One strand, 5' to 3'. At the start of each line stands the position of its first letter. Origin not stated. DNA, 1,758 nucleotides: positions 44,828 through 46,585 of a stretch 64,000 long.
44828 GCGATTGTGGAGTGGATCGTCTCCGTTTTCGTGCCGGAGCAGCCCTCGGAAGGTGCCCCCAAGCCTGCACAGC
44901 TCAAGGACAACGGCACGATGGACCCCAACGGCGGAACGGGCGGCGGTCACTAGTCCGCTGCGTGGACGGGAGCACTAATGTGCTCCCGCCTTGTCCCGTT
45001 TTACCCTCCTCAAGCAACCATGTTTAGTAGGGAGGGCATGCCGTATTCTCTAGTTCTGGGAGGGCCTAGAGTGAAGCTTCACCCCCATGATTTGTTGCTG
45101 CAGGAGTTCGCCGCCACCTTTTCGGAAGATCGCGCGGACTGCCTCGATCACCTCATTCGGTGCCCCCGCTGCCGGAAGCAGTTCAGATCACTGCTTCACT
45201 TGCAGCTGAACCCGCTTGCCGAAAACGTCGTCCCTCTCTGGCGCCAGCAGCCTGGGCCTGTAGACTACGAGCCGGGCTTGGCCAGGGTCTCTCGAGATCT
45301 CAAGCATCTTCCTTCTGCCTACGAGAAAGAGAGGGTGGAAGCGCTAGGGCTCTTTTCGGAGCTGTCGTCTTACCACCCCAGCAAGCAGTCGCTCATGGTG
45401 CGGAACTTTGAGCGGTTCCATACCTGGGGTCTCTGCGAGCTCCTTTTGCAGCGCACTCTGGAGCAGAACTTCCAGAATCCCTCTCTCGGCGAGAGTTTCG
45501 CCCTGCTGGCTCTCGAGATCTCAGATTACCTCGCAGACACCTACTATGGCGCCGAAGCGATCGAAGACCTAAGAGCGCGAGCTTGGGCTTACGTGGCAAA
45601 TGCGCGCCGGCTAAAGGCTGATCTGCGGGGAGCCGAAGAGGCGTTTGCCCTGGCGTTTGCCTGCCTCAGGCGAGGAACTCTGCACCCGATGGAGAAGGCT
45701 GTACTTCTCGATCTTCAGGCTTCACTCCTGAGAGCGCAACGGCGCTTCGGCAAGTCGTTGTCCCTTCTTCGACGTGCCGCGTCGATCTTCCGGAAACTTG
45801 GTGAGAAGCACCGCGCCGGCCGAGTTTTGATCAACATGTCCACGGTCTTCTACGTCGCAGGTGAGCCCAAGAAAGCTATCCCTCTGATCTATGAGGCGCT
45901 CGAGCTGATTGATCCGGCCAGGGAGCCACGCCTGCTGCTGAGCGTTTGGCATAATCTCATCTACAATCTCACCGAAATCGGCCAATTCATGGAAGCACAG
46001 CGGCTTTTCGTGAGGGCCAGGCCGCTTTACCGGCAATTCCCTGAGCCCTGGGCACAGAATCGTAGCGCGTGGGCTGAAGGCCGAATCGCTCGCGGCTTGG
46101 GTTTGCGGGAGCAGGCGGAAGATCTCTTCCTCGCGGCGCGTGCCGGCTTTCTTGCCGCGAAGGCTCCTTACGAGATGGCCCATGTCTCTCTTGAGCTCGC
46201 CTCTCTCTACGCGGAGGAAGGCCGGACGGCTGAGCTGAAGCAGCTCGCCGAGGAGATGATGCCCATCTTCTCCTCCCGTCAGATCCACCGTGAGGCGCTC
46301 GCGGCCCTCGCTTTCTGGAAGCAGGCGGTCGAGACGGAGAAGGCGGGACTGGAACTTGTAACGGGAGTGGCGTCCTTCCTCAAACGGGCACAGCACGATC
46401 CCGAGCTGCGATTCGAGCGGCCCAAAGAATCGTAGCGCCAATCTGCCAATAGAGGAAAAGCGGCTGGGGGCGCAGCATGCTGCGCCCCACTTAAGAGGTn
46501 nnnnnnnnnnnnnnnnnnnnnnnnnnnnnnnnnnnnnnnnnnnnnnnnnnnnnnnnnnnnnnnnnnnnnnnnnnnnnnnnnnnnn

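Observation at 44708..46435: Orphan pair: small secreted peptide gene immediately upstream of a zinc-finger/TPR regulator, RRNPP-like arrangement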

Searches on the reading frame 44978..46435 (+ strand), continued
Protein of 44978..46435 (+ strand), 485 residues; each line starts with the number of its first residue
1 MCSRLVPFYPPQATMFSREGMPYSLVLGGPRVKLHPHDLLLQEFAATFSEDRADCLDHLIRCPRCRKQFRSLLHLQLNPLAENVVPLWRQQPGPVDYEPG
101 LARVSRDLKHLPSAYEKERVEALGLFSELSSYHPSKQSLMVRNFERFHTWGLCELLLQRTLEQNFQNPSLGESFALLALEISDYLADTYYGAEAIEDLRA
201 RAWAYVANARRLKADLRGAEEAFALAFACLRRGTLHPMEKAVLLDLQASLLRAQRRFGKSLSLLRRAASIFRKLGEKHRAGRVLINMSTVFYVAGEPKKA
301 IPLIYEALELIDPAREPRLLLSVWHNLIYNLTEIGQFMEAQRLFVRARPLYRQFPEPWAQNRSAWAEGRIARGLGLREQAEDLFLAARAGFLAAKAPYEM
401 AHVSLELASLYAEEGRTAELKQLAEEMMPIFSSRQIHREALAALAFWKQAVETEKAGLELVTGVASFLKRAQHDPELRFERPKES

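Call 88: find_encoding_contigs(protein=P0289, flank=4000, max_places=1)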
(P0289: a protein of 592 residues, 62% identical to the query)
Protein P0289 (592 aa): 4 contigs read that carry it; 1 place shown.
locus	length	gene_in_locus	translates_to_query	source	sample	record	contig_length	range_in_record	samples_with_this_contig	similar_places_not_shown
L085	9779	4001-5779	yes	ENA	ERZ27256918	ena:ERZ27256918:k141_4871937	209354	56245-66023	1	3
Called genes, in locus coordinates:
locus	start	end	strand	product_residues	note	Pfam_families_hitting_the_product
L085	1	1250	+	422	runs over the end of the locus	PF05221:AdoHcyase, PF02826:2-Hacid_dh_C, PF00670:AdoHcyase_NAD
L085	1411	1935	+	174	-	PF04542:Sigma70_r2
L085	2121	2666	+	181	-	PF04542:Sigma70_r2, PF08281:Sigma70_r4_2, PF04545:Sigma70_r4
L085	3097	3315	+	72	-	-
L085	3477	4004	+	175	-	PF04542:Sigma70_r2, PF08281:Sigma70_r4_2 (weak)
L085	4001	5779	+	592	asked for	PF13424:TPR_12 (faint)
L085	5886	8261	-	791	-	PF03739:LptF_LptG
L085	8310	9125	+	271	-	PF00106:adh_short, PF08659:KR, PF13561:adh_short_C2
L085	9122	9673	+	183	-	PF01242:PTPS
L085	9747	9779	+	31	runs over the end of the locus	-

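Call 89: find_encoding_contigs(protein=P0362, flank=4000, max_places=1)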
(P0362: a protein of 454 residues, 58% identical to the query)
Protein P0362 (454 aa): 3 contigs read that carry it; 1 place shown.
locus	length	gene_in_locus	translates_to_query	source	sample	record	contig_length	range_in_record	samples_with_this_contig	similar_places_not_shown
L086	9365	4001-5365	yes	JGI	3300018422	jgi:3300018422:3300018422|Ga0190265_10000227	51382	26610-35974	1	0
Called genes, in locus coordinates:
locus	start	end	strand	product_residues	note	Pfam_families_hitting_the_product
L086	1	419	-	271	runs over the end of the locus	-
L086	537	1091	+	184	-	PF04542:Sigma70_r2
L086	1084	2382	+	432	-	PF13424:TPR_12 (weak)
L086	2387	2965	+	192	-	PF04542:Sigma70_r2, PF08281:Sigma70_r4_2, PF04545:Sigma70_r4 (weak)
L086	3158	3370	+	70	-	-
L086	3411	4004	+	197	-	PF04542:Sigma70_r2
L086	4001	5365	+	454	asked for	PF07719:TPR_2 (faint), PF13181:TPR_8 (faint), PF13424:TPR_12 (weak)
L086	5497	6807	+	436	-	-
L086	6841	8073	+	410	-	PF07992:Pyr_redox_2, PF00070:Pyr_redox, PF22366:NDH2_C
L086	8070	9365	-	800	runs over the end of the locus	PF03739:LptF_LptG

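Call 90: find_encoding_contigs(protein=P0380, flank=4000, max_places=1)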
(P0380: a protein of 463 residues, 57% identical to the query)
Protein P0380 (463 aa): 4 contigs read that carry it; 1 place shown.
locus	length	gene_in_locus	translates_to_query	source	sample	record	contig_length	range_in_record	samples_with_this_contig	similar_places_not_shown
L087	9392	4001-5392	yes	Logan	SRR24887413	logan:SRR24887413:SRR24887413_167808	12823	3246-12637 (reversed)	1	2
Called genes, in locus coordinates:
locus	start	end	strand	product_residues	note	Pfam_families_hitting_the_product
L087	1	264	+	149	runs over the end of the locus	?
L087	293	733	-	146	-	-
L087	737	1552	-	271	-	-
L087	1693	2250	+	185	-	PF04542:Sigma70_r2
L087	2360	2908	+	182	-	PF04542:Sigma70_r2, PF08281:Sigma70_r4_2 (weak), PF04545:Sigma70_r4 (weak)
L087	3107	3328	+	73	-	-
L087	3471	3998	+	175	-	PF04542:Sigma70_r2, PF08281:Sigma70_r4_2 (weak), PF04545:Sigma70_r4 (weak)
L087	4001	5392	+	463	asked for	PF13424:TPR_12 (weak)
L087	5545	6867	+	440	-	PF13424:TPR_12 (faint)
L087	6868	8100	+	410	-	PF07992:Pyr_redox_2, PF00070:Pyr_redox, PF22366:NDH2_C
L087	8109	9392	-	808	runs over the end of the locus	PF03739:LptF_LptG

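Call 92: search_protein_families(library=ncbifam, proteins=[L084:5477-6004:+, L082:4306-4854:+, L082:3656-4183:+, P0397], max_evalue=0.001)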
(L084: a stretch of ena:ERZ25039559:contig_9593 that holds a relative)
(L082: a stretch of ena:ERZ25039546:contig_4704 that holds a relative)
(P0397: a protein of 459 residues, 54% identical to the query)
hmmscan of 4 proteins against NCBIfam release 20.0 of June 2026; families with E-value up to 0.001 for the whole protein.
L084:5477-6004:+ (175 aa): 40 families (the best 25 are shown)
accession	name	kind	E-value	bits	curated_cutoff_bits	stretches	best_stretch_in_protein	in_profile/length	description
TIGR02937.1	sigma70-ECF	superfamily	1.2e-16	60.8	42.9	1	13-163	4-164/165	sigma-70 family RNA polymerase sigma factor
TIGR02989.1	Sig-70_gvs1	subfamily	2.6e-16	60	124.55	1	12-161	7-155/158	RNA polymerase sigma-70 factor, Rhodopirellula/Verrucomicrobium family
TIGR02983.1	SigE-fam_strep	subfamily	5.1e-16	59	141.55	1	11-165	7-159/162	SigE family RNA polymerase sigma factor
TIGR02985.1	Sig70_bacteroi1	subfamily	1.7e-14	54.4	126.4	1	15-163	6-161/162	RNA polymerase sigma-70 factor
NF058625.1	sigma_PG0214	equivalog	2.3e-12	46.9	130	1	21-155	15-152/170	GFO_1088 family ECF-type sigma factor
NF009188.0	PRK12536.1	subfamily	2.4e-11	43.9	250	1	8-164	39-186/190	RNA polymerase sigma factor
NF009176.0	PRK12524.1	equivalog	1.4e-10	41.2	264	1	13-165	29-185/196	RNA polymerase sigma factor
NF007222.0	PRK09640.1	equivalog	1.3e-08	34.6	194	1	11-139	24-157/188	RNA polymerase sigma factor SigX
NF009191.0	PRK12539.1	subfamily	2.2e-08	33.8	171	1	12-162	27-177/185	sigma-70 family RNA polymerase sigma factor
NF009165.0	PRK12512.1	equivalog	3e-08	33.5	198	1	12-164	28-179/184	RNA polymerase sigma factor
TIGR02952.1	Sig70_famx2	equivalog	4.6e-08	33.1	206.45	1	38-164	43-170/170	ECF subfamily RNA polymerase sigma factor, BldN family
NF004113.0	PRK05602.1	equivalog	1.6e-07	31.2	208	1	21-166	56-203/211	RNA polymerase sigma factor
TIGR02959.1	SigZ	equivalog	1.9e-07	31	168.65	1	27-167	11-151/170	RNA polymerase sigma factor SigZ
TIGR02957.1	SigX4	subfamily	2e-07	30.5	323.25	1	18-162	5-154/281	RNA polymerase sigma-70 factor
NF040705.1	sigma_mbnA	exception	3.2e-07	30.3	350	1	32-163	21-157/272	methanobactin precursor domain-containing sigma factor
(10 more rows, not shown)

L082:4306-4854:+ (182 aa): 60 families (the best 25 are shown)
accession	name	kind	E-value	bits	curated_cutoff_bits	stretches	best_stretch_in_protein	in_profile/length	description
TIGR02937.1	sigma70-ECF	superfamily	1.4e-20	73.6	42.9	1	13-165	3-165/165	sigma-70 family RNA polymerase sigma factor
TIGR02989.1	Sig-70_gvs1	subfamily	2.5e-18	66.5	124.55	1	16-162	6-155/158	RNA polymerase sigma-70 factor, Rhodopirellula/Verrucomicrobium family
TIGR02983.1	SigE-fam_strep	subfamily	5.1e-17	62.2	141.55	1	12-165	7-158/162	SigE family RNA polymerase sigma factor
NF058625.1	sigma_PG0214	equivalog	1.2e-14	54.4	130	1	14-165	7-161/170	GFO_1088 family ECF-type sigma factor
TIGR02985.1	Sig70_bacteroi1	subfamily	5.7e-13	49.4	126.4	1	15-165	5-162/162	RNA polymerase sigma-70 factor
TIGR02950.1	SigM_subfam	subfamily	1.3e-12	47.8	147.95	1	12-162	1-155/159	RNA polymerase sigma factor, SigM family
NF009191.0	PRK12539.1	subfamily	1.6e-11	44.1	171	1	28-163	42-177/185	sigma-70 family RNA polymerase sigma factor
NF009188.0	PRK12536.1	subfamily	2.5e-11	43.9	250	1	26-166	44-187/190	RNA polymerase sigma factor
NF009165.0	PRK12512.1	equivalog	1.3e-10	41.2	198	1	15-165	26-179/184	RNA polymerase sigma factor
TIGR02957.1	SigX4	subfamily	1.5e-10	40.8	323.25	1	20-165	6-156/281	RNA polymerase sigma-70 factor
NF007222.0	PRK09640.1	equivalog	2.7e-10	40.1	194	1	14-167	29-184/188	RNA polymerase sigma factor SigX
NF009166.1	PRK12513.1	equivalog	2.9e-10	40.2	206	1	35-151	46-172/193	RNA polymerase sigma factor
NF007215.0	PRK09637.1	equivalog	7.7e-10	39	212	1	13-165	3-154/181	RNA polymerase sigma factor SigZ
TIGR02959.1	SigZ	equivalog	2.6e-09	37.1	168.65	1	33-166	16-149/170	RNA polymerase sigma factor SigZ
NF007230.0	PRK09648.1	subfamily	5.1e-09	36.1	209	1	12-164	27-188/195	RNA polymerase sigma factor ShbA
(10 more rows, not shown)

L082:3656-4183:+ (175 aa): 29 families (the best 25 are shown)
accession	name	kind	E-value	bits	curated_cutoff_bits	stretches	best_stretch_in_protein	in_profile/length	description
TIGR02983.1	SigE-fam_strep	subfamily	1.1e-16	61.1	141.55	1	11-165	6-158/162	SigE family RNA polymerase sigma factor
TIGR02937.1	sigma70-ECF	superfamily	4.5e-16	58.9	42.9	1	14-165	4-165/165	sigma-70 family RNA polymerase sigma factor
TIGR02989.1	Sig-70_gvs1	subfamily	1.1e-13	51.4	124.55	1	14-162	4-155/158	RNA polymerase sigma-70 factor, Rhodopirellula/Verrucomicrobium family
NF058625.1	sigma_PG0214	equivalog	1.4e-11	44.4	130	1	18-160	11-156/170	GFO_1088 family ECF-type sigma factor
TIGR02985.1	Sig70_bacteroi1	subfamily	4.6e-10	40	126.4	1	23-164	13-161/162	RNA polymerase sigma-70 factor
NF007222.0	PRK09640.1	equivalog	8.7e-10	38.4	194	1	36-165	51-182/188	RNA polymerase sigma factor SigX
NF009165.0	PRK12512.1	equivalog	1.6e-08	34.4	198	1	21-165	36-179/184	RNA polymerase sigma factor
NF007214.0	PRK09636.1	subfamily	6.6e-08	32.1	271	1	36-163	29-161/293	RNA polymerase sigma factor SigJ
NF040705.1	sigma_mbnA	exception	7.5e-08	32.3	350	1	35-163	23-156/272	methanobactin precursor domain-containing sigma factor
TIGR02952.1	Sig70_famx2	equivalog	3.5e-07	30.3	206.45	1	38-165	38-170/170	ECF subfamily RNA polymerase sigma factor, BldN family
NF009175.0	PRK12523.1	equivalog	1e-06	28.9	271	1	34-156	33-158/172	RNA polymerase sigma factor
TIGR02957.1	SigX4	subfamily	1e-06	28.1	323.25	1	36-162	22-153/281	RNA polymerase sigma-70 factor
NF009191.0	PRK12539.1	subfamily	1.1e-06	28.2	171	1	28-163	42-177/185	sigma-70 family RNA polymerase sigma factor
NF053879.1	RNAPolSigSigVBac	equivalog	1.7e-06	27.8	190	1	19-163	12-153/160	RNA polymerase sigma factor SigV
NF009179.0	PRK12527.1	equivalog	5.3e-06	26.6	162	1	36-153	20-141/159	RNA polymerase sigma factor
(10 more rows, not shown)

P0397 (459 aa): 0 families

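Call 97: search_dna_similar(query=window:45071-46435:+, collection=plasmids, mode=protein, max_evalue=0.00001, max_rows=8)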
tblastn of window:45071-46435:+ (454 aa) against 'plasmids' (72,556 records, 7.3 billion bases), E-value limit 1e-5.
No match.

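Call 98: search_dna_similar(query=window:45071-46435:+, collection=phages, mode=protein, max_evalue=0.00001, max_rows=8)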
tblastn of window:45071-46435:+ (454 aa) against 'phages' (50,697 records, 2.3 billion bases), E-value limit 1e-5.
No match.

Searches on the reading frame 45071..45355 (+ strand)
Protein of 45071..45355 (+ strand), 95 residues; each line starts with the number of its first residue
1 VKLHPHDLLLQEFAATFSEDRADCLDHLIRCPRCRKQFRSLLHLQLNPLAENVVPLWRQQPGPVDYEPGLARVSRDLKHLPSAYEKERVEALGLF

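Call 28: search_protein_families(library=pfam, proteins=[window:45071-45355:+], max_evalue=10)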
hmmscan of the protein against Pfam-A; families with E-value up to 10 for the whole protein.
seq(95 aa): 2 families
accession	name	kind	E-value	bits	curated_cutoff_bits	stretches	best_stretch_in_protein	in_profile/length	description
PF23165.1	zf-C2H2_FBX41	-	0.022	14.7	24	1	29-41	3-17/30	F-box only protein 41 C2H2 zinc finger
PF13717.11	Zn_ribbon_4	-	0.14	12.6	30.3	1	29-39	3-13/36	zinc-ribbon domain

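Call 29: search_solved_structures(query=A3, max_evalue=10, show_alignments=3)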
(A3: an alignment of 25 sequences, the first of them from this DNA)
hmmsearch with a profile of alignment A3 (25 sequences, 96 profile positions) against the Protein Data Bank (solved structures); distinct sequences matched with E-value up to 10: 11.
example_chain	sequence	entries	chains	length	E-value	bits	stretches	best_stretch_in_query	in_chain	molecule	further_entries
2q1z_B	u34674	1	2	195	0.004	21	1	2-77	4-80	Anti-Sigma factor ChrR, transcriptional activator ChrR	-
2z2s_B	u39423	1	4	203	0.0044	20.8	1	2-77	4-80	Anti-Sigma factor ChrR, transcriptional activator ChrR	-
5wuq_C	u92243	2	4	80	0.035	18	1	17-54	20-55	Anti-sigma-W factor RsiW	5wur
8rlz_A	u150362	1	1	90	0.036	17.9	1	10-45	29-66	Antisigma factor DdvA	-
2rml_A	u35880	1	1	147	0.19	15.6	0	29-90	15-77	Copper-transporting P-type ATPase copA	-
3hug_B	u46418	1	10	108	0.24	15.3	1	18-44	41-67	PROBABLE CONSERVED MEMBRANE PROTEIN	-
1p6t_A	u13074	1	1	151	0.46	14.4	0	29-89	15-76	Potential copper-transporting ATPase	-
2gts_A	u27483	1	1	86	0.54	14.2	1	36-85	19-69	hypothetical protein HP0062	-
3trt_A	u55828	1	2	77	2.3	12.2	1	33-91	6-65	Vimentin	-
8rot_B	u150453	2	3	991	2.4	12.1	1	18-45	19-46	CHAT domain-containing protein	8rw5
6yrl_A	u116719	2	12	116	7.4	10.5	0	50-92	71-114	Centriole protein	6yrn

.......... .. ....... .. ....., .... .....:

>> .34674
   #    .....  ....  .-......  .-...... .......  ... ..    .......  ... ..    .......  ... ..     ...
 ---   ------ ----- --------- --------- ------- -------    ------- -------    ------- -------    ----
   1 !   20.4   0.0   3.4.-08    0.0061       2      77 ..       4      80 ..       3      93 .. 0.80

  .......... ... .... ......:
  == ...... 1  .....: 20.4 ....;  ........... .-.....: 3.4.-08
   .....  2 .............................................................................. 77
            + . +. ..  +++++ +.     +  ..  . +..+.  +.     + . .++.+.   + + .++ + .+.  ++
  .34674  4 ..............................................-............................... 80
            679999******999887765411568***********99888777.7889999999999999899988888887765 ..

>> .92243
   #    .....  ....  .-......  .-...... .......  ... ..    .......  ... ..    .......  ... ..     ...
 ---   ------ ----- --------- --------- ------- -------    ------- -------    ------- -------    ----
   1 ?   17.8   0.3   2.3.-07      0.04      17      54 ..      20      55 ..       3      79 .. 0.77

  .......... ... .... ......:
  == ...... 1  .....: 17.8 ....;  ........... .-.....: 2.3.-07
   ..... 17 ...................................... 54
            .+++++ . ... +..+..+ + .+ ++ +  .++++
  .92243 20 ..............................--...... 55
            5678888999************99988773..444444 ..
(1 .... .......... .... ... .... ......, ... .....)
